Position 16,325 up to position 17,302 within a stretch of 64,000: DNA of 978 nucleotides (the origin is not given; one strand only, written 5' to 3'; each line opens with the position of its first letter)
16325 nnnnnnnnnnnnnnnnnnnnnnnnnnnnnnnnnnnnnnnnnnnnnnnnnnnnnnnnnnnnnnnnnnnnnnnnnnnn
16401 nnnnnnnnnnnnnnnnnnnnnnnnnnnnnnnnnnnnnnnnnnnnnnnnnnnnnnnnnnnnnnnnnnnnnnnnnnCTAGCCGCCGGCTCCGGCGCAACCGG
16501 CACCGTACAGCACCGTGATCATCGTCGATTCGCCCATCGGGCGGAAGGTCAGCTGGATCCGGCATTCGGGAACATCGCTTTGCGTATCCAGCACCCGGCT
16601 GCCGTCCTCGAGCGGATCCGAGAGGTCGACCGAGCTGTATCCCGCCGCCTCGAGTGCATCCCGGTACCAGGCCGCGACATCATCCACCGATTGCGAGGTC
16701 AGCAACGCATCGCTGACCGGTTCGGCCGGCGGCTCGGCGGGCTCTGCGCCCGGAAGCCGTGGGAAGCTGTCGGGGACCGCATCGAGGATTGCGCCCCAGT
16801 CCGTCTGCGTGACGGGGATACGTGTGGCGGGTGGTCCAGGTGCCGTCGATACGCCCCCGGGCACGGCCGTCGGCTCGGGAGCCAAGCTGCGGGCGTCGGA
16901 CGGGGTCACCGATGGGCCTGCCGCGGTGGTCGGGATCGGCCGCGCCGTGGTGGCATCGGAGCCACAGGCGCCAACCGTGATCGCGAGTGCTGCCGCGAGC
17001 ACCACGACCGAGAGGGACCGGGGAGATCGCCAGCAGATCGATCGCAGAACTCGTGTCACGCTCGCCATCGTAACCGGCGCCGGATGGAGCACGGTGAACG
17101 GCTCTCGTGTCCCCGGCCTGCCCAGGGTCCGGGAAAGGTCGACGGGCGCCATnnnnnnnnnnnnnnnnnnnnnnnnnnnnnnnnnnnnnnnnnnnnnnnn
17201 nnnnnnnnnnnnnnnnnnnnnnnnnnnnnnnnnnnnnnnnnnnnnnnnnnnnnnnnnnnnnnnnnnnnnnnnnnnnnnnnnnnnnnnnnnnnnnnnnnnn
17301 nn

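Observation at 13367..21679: Split, LexA-box-controlled imuA'-imuB ... dnaE2 mutasome cassette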

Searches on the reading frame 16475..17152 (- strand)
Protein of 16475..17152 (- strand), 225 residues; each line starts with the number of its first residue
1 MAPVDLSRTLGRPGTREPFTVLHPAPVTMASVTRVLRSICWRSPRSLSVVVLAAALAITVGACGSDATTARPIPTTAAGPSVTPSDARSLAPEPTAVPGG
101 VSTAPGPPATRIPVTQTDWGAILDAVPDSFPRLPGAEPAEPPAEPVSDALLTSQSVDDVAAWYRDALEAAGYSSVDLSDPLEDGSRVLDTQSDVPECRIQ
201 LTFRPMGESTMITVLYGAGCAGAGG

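Call 14: search_protein_families(library=ncbifam, proteins=[window:16475-17152:-], max_evalue=0.01)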
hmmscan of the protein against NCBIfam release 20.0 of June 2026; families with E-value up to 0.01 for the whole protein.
window:16475-17152:- (225 aa): 0 families

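Call 63: search_protein_families(library=pfam, proteins=[window:16475-17068:-], max_evalue=0.01)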
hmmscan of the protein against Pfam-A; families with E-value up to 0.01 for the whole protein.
window:16475-17068:- (197 aa): 0 families
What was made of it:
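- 16475..17152 (-): Lipoprotein-like gene. The likely start is ATG 17068, with lipobox ITVGAC. It has no Pfam or NCBIfam family (calls 14, 63).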
